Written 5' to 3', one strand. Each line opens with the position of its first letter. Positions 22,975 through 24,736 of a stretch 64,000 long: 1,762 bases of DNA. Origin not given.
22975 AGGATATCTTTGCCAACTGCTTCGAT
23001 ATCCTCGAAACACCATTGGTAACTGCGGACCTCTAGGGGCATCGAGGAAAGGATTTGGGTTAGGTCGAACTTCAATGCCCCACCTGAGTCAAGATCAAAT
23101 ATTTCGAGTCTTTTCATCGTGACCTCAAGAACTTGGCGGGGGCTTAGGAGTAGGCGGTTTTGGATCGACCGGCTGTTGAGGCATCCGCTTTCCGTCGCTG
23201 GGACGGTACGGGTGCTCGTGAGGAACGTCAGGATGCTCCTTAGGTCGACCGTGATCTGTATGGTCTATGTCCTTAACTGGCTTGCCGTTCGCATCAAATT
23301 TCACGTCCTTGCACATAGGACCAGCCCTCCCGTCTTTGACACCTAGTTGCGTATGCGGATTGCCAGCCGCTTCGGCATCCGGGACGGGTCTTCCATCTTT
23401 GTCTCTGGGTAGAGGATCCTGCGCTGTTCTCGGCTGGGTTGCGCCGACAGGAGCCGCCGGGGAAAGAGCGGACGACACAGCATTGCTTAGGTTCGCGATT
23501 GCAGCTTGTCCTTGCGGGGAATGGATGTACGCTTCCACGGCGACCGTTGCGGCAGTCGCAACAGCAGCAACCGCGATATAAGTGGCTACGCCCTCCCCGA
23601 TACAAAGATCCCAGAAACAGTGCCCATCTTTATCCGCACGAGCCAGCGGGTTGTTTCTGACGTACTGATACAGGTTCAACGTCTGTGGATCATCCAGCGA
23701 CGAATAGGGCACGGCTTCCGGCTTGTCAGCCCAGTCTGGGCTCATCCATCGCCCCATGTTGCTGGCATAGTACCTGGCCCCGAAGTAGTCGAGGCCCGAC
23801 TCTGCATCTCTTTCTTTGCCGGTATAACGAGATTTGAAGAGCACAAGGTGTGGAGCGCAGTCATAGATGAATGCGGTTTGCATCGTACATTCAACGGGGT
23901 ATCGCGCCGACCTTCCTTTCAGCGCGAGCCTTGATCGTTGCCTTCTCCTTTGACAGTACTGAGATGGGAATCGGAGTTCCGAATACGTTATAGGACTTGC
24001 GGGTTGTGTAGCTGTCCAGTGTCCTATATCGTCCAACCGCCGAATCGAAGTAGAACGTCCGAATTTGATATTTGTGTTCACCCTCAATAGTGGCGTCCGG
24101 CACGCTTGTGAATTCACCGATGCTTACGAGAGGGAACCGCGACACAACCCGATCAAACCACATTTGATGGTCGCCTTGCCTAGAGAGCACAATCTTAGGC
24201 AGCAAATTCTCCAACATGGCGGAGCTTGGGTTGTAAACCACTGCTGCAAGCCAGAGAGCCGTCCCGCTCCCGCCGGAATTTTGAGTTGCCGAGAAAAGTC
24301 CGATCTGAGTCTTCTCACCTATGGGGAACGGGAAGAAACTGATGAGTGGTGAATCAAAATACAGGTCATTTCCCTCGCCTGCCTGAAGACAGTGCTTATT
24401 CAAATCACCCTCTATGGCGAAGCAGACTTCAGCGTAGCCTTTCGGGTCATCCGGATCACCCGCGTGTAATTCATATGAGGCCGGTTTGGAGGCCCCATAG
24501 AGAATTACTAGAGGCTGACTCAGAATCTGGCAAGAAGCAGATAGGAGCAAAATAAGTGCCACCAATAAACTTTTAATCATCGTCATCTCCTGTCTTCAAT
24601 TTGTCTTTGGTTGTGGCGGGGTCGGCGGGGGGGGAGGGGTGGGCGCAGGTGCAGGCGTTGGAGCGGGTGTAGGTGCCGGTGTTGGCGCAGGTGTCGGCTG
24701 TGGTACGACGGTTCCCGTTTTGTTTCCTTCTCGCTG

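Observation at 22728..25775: Array of two orphan RHS toxin-tip/immunity cassettes abutting tRNA-Val, with no full-length rhs gene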

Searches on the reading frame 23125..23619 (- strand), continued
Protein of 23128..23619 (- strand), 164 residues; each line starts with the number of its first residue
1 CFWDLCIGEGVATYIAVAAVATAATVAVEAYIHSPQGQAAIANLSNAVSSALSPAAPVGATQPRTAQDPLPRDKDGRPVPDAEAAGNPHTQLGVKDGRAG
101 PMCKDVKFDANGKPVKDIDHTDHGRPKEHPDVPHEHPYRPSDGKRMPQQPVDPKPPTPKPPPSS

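Call 101: fold_search(model_id=the predicted structure, library=pdb)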
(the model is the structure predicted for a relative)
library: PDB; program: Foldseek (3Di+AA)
matches with E <= 10: 234; with E <= 0.001: 0
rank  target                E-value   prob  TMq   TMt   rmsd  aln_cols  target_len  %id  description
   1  8owu_B                8.5e-01  0.23  0.13  0.35   5.6        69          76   17  The crystal structure of the polymorphic toxin PT7(Bc) D37A mutant and its cognate immunity PIM7(Bc) complex (released 2024-06-19)
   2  8owu_C                9.5e-01  0.41  0.14  0.39   4.0        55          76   16  The crystal structure of the polymorphic toxin PT7(Bc) D37A mutant and its cognate immunity PIM7(Bc) complex (released 2024-06-19)
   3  8c6j_j                1.2e+00  0.23  0.12  0.29   9.7        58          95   19  Human spliceosomal PM5 C* complex (released 2023-07-12)
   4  8ahx_G                1.2e+00  0.16  0.14  0.18  13.1       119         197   19  Cryo-EM structure of the nitrogen-fixation associated NADH:ferredoxin oxidoreductase RNF from Azotobacter vinelandii (released 2023-11-01)
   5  7r7j_B                1.2e+00  0.16  0.11  0.05  11.9        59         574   14  Crystal structure of RadD with ADP (released 2022-04-13)
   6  8jkz_B                1.3e+00  0.12  0.11  0.07  10.8        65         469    9  Cryo-EM structure of the prokaryotic SPARSA system complex (released 2024-01-24)
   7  8rb8_G                1.4e+00  0.15  0.14  0.18  14.5       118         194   19  Cryo-EM structure of the NADH:ferredoxin oxidoreductase RNF from Azotobacter vinelandii, purified with 2-ME/TCEP, NADH (released 2024-06-26)
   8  8h5y_B                1.4e+00  0.18  0.11  0.05  10.6        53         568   13  Crystal structure of RadD- ADP complex (released 2023-10-18)
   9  8rb9_G                1.6e+00  0.14  0.14  0.18  14.7       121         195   19  Cryo-EM structure of the NADH:ferredoxin oxidoreductase RNF from Azotobacter vinelandii, NADH added (released 2024-06-26)
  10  5g3p_B                1.8e+00  0.38  0.12  0.09   2.9        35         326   14  Bacillus cereus formamidase (BceAmiF) acetylated at the active site. (released 2017-04-12)
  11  5e9u_D                1.9e+00  0.25  0.13  0.08   4.1        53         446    9  Crystal structure of GtfA/B complex bound to UDP and GlcNAc (released 2016-03-02)
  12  5g3p_C                2.1e+00  0.35  0.12  0.09   2.9        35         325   14  Bacillus cereus formamidase (BceAmiF) acetylated at the active site. (released 2017-04-12)
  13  5g3p_A                2.1e+00  0.35  0.12  0.09   3.0        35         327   14  Bacillus cereus formamidase (BceAmiF) acetylated at the active site. (released 2017-04-12)
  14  8k87_A                2.1e+00  0.05  0.07  0.04  13.7        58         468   12  Dimer structure of procaryotic Ago (released 2024-07-03)
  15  8f5o_B                2.3e+00  0.28  0.14  0.04   4.8        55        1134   14  Structure of Leishmania tarentolae IFT-A (state 1) (released 2022-12-21)
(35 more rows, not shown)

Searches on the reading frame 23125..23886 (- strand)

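Call 4: search_protein_families(library=pfam, proteins=[window:23125-23886:-], max_evalue=0.1)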
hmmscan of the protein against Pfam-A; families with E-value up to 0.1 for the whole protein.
window:23125-23886:- (253 aa): 1 family
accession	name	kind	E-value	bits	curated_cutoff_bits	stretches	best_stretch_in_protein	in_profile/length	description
PF15529.11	Ntox24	-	0.068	13.9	24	0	174-234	18-76/91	Bacterial toxin 24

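Call 5: search_protein_families(library=ncbifam, proteins=[window:23125-23886:-], max_evalue=0.1)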
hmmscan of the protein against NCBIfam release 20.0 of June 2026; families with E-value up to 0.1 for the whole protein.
window:23125-23886:- (253 aa): 1 family
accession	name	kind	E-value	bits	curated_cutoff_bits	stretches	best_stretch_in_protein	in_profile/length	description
TIGR03696.1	Rhs_assc_core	domain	7.3e-19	68.1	32.5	1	19-89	17-76/76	RHS repeat-associated core domain-containing protein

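Call 23: search_protein_families(library=phrogs, proteins=[window:23125-23883:-], max_evalue=0.01)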
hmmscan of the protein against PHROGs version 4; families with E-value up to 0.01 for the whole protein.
window:23125-23883:- (252 aa): 3 families
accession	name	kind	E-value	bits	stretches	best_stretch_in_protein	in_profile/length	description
phrog_10385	-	unknown function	5.9e-10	37.9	1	15-90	2029-2096/2333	-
phrog_18811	-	moron, auxiliary metabolic gene and host takeover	0.0009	18.9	1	169-226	607-664/676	toxin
phrog_21033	-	unknown function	0.003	18.2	1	195-226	201-232/265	-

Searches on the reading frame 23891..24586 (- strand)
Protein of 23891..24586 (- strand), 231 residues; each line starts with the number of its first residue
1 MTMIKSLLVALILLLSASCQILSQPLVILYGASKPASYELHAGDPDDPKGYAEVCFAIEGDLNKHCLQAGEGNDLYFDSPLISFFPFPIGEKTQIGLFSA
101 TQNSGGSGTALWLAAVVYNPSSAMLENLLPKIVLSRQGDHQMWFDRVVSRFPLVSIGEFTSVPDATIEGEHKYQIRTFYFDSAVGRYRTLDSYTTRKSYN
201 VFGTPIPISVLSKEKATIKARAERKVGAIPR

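Call 4: search_protein_families(library=pfam, proteins=[window:23891-24586:-], max_evalue=0.1)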
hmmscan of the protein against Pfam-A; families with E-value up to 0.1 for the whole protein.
window:23891-24586:- (231 aa): 0 families

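Call 5: search_protein_families(library=ncbifam, proteins=[window:23891-24586:-], max_evalue=0.1)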
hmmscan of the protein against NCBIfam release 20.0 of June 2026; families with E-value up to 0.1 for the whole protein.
window:23891-24586:- (231 aa): 0 families

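Call 23: search_protein_families(library=phrogs, proteins=[window:23891-24586:-], max_evalue=0.01)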
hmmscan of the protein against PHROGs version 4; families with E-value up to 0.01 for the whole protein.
window:23891-24586:- (231 aa): 0 families

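Call 74: find_related_loci(query=A5, collection=metagenome_contigs, flank=10000)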
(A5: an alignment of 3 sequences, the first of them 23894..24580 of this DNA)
Query A5 (229 aa) in metagenome_contigs; peptide patterns used: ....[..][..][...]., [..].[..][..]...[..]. (x = any residue, [..] = any of these).
167 stretches matched a pattern; 3 encode a relative of the query (tblastn E <= 1e-3); 3 distinct loci.
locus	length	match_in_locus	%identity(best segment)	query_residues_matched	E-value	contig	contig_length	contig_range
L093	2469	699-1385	80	1-229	2e-131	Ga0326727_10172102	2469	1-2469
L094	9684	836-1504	55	5-229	1e-81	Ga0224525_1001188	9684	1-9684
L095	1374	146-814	54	2-224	2e-86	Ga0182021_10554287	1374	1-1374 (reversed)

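Call 77: search_protein_families(library=pfam, proteins=[L094:1747-5409:+, L094:5899-7098:+, L094:7232-8290:+], max_evalue=0.001)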
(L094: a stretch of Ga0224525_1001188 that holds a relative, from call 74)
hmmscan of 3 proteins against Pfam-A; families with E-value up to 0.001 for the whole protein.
L094:1747-5409:+ (1220 aa): 1 family
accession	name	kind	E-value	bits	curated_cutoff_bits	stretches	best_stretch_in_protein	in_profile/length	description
PF05593.20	RHS_repeat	-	3.2e-18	66.1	22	1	972-1009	1-38/38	RHS Repeat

L094:5899-7098:+ (399 aa): 1 family
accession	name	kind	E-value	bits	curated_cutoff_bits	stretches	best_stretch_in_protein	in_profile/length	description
PF00589.27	Phage_integrase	-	7.2e-18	65.4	27.1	1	198-366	5-165/172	Phage integrase family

L094:7232-8290:+ (352 aa): 0 families

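Call 105: search_solved_structures(query=window:23894-24580:-, max_evalue=1)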
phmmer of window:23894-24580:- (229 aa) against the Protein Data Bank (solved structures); distinct sequences matched with E-value up to 1: 1.
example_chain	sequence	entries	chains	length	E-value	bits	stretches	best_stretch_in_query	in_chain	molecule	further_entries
5npu_A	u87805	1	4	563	0.18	14.7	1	31-78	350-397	ANC27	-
